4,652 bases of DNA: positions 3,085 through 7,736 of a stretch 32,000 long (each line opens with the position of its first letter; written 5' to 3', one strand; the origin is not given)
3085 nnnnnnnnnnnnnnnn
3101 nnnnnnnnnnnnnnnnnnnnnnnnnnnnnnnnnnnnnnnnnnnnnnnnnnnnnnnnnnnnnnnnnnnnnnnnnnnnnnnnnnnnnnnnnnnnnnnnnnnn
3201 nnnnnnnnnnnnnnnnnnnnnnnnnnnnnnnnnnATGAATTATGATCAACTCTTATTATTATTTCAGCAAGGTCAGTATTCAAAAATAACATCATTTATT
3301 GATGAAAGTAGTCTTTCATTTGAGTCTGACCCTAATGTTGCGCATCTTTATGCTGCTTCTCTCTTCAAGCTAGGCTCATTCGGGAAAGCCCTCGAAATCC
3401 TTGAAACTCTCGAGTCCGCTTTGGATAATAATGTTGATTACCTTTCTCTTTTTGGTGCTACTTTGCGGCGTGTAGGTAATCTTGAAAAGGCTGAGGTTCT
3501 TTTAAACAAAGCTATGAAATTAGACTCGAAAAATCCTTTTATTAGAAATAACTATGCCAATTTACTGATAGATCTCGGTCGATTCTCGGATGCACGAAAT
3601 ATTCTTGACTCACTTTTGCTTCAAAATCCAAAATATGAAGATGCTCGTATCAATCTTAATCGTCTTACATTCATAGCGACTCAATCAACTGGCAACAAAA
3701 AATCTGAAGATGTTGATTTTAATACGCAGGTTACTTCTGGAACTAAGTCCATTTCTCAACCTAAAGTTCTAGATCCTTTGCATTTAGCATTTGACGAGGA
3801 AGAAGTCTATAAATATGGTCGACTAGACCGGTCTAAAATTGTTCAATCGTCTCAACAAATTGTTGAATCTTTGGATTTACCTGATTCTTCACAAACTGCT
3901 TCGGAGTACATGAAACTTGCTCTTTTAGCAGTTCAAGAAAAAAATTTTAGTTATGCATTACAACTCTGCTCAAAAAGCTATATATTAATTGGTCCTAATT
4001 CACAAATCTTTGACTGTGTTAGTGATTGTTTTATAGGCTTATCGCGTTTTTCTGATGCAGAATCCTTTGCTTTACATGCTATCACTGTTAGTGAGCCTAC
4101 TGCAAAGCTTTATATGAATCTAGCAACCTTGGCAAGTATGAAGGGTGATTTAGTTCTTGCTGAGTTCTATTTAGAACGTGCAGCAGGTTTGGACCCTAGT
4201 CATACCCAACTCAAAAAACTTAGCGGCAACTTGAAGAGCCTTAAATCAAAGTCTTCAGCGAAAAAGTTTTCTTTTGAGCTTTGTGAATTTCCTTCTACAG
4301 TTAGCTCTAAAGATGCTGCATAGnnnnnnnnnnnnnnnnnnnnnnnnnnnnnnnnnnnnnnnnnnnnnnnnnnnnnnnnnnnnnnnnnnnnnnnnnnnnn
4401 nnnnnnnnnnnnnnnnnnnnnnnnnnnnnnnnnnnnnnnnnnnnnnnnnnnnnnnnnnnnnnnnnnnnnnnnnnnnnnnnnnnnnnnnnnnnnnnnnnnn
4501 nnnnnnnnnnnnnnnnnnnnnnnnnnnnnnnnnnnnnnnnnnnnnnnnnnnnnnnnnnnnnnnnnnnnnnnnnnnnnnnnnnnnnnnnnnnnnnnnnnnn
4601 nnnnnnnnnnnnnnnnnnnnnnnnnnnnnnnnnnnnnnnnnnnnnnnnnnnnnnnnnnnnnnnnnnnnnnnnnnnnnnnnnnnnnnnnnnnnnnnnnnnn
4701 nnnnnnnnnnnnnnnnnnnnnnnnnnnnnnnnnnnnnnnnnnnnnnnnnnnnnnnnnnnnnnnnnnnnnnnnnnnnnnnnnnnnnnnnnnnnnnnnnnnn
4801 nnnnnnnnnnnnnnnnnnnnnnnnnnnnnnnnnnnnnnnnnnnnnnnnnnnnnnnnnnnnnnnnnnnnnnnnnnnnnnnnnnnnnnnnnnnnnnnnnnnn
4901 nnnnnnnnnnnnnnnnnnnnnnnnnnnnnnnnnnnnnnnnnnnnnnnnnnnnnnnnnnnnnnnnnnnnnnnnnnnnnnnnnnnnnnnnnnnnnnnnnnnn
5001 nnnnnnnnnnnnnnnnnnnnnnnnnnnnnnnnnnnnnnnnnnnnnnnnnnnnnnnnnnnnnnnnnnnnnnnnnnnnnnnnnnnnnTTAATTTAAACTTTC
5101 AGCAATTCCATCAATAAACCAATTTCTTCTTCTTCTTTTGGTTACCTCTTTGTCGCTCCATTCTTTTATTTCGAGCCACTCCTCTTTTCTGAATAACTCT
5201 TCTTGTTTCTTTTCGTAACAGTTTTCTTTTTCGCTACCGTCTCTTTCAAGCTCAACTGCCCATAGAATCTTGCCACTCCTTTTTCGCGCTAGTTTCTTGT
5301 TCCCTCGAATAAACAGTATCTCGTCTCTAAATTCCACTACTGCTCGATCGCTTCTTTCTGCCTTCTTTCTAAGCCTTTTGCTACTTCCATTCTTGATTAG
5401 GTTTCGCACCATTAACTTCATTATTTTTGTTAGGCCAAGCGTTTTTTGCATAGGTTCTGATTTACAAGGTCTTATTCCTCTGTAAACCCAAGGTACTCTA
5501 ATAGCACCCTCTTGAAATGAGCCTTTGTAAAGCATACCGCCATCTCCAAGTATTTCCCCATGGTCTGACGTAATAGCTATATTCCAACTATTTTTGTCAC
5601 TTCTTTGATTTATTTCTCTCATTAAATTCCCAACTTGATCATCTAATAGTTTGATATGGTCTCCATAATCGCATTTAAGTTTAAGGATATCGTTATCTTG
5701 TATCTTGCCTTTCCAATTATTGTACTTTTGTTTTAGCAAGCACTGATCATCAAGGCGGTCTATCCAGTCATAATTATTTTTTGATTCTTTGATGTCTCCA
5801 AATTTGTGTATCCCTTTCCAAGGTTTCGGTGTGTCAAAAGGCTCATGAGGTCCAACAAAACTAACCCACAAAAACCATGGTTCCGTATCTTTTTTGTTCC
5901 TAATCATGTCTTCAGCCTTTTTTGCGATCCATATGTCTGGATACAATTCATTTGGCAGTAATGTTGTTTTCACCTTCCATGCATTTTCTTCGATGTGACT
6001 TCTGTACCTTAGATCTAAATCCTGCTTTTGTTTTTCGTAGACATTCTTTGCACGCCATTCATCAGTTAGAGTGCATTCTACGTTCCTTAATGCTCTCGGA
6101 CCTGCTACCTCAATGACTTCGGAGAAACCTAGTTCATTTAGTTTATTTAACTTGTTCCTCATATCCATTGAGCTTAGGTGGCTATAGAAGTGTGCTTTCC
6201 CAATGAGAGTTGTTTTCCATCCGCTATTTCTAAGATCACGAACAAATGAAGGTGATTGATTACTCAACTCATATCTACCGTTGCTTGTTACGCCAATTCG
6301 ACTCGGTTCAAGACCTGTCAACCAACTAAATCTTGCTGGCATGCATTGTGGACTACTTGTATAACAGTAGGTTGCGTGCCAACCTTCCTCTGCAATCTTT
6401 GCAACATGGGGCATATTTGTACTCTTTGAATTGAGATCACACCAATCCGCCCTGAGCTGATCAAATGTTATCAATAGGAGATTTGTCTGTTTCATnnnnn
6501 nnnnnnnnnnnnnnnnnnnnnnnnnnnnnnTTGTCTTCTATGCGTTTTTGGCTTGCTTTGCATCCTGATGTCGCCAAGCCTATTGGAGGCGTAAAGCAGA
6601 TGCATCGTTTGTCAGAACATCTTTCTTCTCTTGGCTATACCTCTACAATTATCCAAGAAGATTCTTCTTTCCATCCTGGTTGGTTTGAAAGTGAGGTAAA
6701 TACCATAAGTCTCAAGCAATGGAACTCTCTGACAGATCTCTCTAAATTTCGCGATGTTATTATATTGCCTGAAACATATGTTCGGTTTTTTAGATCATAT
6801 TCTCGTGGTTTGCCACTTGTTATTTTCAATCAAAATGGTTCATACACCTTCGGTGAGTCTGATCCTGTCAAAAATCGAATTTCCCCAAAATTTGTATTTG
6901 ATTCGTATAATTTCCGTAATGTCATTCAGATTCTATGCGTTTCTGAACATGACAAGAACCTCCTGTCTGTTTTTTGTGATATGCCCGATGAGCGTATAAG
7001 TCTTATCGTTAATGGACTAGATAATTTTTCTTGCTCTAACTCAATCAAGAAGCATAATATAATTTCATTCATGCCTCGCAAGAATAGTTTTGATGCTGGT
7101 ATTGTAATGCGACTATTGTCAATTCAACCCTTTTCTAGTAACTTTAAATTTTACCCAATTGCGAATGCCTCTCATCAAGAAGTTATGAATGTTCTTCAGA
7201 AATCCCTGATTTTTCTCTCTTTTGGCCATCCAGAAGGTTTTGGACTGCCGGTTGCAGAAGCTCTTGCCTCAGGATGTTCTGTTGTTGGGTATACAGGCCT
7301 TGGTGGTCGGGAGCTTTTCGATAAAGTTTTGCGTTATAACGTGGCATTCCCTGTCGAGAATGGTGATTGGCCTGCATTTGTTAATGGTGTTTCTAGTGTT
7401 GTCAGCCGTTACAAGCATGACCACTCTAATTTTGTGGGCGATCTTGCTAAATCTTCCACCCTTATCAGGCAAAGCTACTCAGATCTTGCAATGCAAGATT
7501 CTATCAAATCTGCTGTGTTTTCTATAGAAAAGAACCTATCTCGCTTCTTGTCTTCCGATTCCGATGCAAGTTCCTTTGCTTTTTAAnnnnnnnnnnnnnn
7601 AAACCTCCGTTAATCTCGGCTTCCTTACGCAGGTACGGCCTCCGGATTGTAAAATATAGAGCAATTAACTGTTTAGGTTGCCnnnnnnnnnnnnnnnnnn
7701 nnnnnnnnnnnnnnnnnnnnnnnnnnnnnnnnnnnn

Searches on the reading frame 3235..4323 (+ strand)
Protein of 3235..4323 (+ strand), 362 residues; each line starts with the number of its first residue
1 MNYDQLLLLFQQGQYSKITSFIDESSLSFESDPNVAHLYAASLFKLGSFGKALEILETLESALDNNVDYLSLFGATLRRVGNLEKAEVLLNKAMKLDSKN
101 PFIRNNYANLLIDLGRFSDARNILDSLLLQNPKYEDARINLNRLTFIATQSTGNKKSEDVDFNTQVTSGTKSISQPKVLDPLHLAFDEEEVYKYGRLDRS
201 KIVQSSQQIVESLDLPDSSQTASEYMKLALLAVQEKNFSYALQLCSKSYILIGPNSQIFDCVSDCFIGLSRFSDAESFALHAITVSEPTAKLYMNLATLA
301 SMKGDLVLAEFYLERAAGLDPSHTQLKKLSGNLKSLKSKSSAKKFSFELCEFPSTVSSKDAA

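Call 10: search_protein_families(library=pfam, proteins=[window:3235-4323:+], max_evalue=0.01)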
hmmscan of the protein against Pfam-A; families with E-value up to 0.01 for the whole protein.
window:3235-4323:+ (362 aa): 19 families
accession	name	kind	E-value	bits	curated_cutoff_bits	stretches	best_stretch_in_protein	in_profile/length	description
PF14559.12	TPR_19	-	1.5e-17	64.1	25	1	81-136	5-60/68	Tetratricopeptide repeat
PF13428.12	TPR_14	-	2e-14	53.1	23.5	1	107-143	7-43/44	Tetratricopeptide repeat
PF12895.13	ANAPC3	-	1.6e-13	51.2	27.2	2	62-125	18-80/82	Anaphase-promoting complex, cyclosome, subunit 3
PF07719.23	TPR_2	-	4.8e-11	42.3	27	0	290-323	1-34/34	Tetratricopeptide repeat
PF13424.12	TPR_12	-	1.1e-08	35.6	30.1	1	35-97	5-75/77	Tetratricopeptide repeat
PF00515.34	TPR_1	-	2.7e-08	33.7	27.8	0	290-323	1-34/34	Tetratricopeptide repeat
PF13181.12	TPR_8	-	3.1e-08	33.6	25.7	0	290-323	1-34/34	Tetratricopeptide repeat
PF13431.12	TPR_17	-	9.1e-08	32.2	24.4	1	89-121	1-33/34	Tetratricopeptide repeat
PF20308.4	TPR-S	-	1.6e-06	29.1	27.6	0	30-93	15-78/102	Tetratricopeptide Repeats-Sensor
PF13432.12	TPR_16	-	1.7e-05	25.6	32.7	0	108-141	4-35/65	Tetratricopeptide repeat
PF12569.14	NatA_aux_su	-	2.8e-05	23.7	33.3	0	43-106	202-265/515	N-terminal acetyltransferase A, auxiliary subunit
PF23914.1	TPR_CcmH_CycH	-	3.4e-05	24.2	42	0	72-137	55-123/158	Cytochrome c-type biogenesis protein H TPR domain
PF25062.1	ARM_TT21_N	-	0.00015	22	40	1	11-138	6-138/222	Tetratricopeptide repeat protein 21 N-terminal ARM repeat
PF13429.12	TPR_15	-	0.00041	20.3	26.2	0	60-127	139-206/280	Tetratricopeptide repeat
PF23241.1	HAT_PRP39_C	-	0.0019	18.7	33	0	82-141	73-133/139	PRP39 C-terminal HAT repeat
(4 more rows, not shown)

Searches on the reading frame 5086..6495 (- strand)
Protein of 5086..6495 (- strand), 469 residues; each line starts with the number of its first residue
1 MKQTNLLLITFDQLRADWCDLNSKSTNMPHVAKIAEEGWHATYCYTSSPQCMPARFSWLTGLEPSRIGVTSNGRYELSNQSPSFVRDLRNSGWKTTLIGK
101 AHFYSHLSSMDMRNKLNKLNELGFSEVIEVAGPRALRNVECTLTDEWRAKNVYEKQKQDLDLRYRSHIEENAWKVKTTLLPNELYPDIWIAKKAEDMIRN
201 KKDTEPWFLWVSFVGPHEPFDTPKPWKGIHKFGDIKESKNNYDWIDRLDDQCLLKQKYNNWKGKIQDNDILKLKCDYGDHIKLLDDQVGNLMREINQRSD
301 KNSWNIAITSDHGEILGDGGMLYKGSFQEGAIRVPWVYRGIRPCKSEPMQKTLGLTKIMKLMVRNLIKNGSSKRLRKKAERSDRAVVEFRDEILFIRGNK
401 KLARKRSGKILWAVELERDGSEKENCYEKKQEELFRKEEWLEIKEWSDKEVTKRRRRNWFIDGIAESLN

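Call 8: search_protein_families(library=pfam, proteins=[window:5086-6495:-], max_evalue=1)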
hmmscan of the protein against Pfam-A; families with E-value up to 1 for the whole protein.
window:5086-6495:- (469 aa): 2 families
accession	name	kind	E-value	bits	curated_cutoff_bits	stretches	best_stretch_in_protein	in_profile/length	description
PF00884.28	Sulfatase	-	9.5e-33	114.2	25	1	5-339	2-272/301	Sulfatase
PF01663.27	Phosphodiest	-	2.7e-13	50.7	23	2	6-91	1-84/342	Type I phosphodiesterase / nucleotide pyrophosphatase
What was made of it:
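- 5086..6495 (-): Cys-type (formylglycine) S1 sulfatase without an obvious signal peptide, inside the low-GC island. PF00884, E=9.5e-33 (call 8).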

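Call 9: search_protein_families(library=ncbifam, proteins=[window:5086-6495:-], max_evalue=1)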
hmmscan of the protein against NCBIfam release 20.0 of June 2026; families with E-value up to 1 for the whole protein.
window:5086-6495:- (469 aa): 7 families
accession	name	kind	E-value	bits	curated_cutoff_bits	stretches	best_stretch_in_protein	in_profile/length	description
NF010322.0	PRK13759.1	equivalog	1.7e-49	168.6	481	1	2-339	5-332/486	arylsulfatase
TIGR03417.1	chol_sulfatase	equivalog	7.5e-40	137.2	433.45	2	194-342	173-320/500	choline-sulfatase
NF052527.1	Mn_arylsulf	exception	1e-29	103.8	850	1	3-337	1-327/479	manganese-dependent arylsulfatase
NF045661.1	HdlasePehA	equivalog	1.3e-26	93.3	900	1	3-340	2-347/506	phosphoric/sulfuric ester hydrolase PehA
NF038075.1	fam_STM4013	hypoth_equivalog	2.1e-08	34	250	2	3-106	7-123/261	STM4013/SEN3800 family hydrolase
NF008619.0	PRK11598.1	equivalog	0.027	13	660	1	264-325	408-469/546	phosphoethanolamine transferase EptA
NF047438.1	polymyxin_MCR12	exception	0.23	9.7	1200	1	275-326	421-472/548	MCR-12 family phosphoethanolamine--lipid A transferase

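Call 101: search_protein_families(library=padloc, proteins=[window:5086-6495:-], max_evalue=0.01)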
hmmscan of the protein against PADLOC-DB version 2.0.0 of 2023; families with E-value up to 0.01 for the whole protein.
window:5086-6495:- (469 aa): 0 families

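Call 105: search_solved_structures(query=window:5089-6495:-, max_evalue=0.00001, show_alignments=1)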
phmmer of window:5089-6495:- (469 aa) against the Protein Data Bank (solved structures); distinct sequences matched with E-value up to 0.00001: 36.
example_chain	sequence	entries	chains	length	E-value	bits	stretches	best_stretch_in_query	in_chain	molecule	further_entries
9koq_A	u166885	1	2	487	8.3e-28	100.7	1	3-336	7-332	Sulfatase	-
6fny_A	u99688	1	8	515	5.9e-23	84.7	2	202-340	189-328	Choline-sulfatase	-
4upi_A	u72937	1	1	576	1.9e-21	79.7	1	3-338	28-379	SULFATASE FAMILY PROTEIN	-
6g5z_A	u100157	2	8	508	7e-21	77.8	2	202-340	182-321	Choline-sulfatase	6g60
7pth_A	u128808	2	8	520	8.1e-21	77.6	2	202-340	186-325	Choline sulfatase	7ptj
7oz8_AAA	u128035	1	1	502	1.6e-20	76.7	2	177-340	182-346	Choline-sulfatase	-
6hhm_A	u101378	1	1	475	1e-18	70.7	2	2-104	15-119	Arylsulfatase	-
4upl_A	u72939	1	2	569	1.9e-18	69.8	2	189-343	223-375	SULFATASE FAMILY PROTEIN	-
6pt4_B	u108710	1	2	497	2.1e-15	59.8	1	185-339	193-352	exo-2S-iota carrageenan S1 sulfatase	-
6ptk_A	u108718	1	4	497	3.4e-14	55.8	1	185-339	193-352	exo-2S-iota carrageenan S1 sulfatase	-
6pt6_B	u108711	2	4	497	4.8e-14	55.3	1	185-339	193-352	exo-2S-iota carrageenan S1 sulfatase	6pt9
4uph_A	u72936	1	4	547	1.9e-13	53.3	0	268-339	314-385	SULFATASE (SULFURIC ESTER HYDROLASE) PROTEIN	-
3ed4_A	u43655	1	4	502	1.4e-12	50.5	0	2-105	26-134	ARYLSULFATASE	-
9ihk_D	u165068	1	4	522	2.3e-11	46.4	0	26-103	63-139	Sulfatase_S1_30A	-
2qzu_A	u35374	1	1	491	3.2e-11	46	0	4-104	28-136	Putative sulfatase yidJ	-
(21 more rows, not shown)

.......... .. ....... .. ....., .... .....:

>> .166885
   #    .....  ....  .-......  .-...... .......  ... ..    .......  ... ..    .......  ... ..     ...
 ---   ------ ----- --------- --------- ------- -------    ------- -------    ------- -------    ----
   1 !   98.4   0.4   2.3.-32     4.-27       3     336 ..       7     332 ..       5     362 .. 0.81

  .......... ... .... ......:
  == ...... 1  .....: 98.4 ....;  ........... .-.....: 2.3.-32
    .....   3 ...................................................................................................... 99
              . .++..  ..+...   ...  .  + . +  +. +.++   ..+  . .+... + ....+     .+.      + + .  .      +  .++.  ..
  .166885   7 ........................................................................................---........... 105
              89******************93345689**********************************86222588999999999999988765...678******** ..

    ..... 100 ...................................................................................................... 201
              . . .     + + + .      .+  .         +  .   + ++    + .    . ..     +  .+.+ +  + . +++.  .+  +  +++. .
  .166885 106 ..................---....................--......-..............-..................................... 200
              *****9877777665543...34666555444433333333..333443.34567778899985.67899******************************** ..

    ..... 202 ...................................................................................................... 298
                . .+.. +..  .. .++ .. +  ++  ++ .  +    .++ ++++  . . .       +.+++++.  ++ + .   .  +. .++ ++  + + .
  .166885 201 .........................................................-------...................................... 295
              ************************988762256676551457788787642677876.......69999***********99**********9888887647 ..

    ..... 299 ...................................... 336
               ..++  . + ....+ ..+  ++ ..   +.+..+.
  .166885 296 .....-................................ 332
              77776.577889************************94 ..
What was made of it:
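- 5086..6495 (-): The closest solved structure is 9koq at E=8e-28, followed by choline sulfatases, with the CxPxR motif aligned (call 105).
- On Type I (formylglycine) sulfatase: 5086-6495: CMPAR aligns with CVPAR of 9koq (call 105).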

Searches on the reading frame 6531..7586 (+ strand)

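Call 10: search_protein_families(library=pfam, proteins=[window:6531-7586:+], max_evalue=0.01)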
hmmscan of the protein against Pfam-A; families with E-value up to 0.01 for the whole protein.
window:6531-7586:+ (351 aa): 3 families
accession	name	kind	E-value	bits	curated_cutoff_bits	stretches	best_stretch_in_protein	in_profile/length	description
PF00534.26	Glycos_transf_1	-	1.9e-06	27.9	26.4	1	212-296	80-161/172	Glycosyl transferases group 1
PF13692.12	Glyco_trans_1_4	-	0.00049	20.8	27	1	216-290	68-139/142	Glycosyl transferases group 1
PF13439.12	Glyco_transf_4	-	0.0052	17.3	28.5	0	93-164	96-167/170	Glycosyltransferase Family 4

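Call 83: search_protein_families(library=ncbifam, proteins=[window:6531-7586:+], max_evalue=0.01)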
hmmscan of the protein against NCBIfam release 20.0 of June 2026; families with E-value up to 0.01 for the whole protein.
window:6531-7586:+ (351 aa): 4 families
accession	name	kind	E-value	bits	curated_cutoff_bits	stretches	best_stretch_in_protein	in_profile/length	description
TIGR04157.1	glyco_rSAM_CFB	subfamily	0.00022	20.3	400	1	111-175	150-214/406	TIGR04157 family glycosyltransferase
TIGR02918.1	TIGR02918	equivalog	0.00043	19.1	574.6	1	213-268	381-436/500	accessory Sec system glycosyltransferase GtfA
TIGR03088.1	stp2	hypoth_equivalog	0.0032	16.6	409.05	0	215-317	263-358/374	TIGR03088 family PEP-CTERM/XrtA system glycosyltransferase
NF053787.1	GlcN_PG_synth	equivalog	0.0035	16.2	480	1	214-256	251-293/361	N-acetylglucosaminyl phosphatidylglycerol synthase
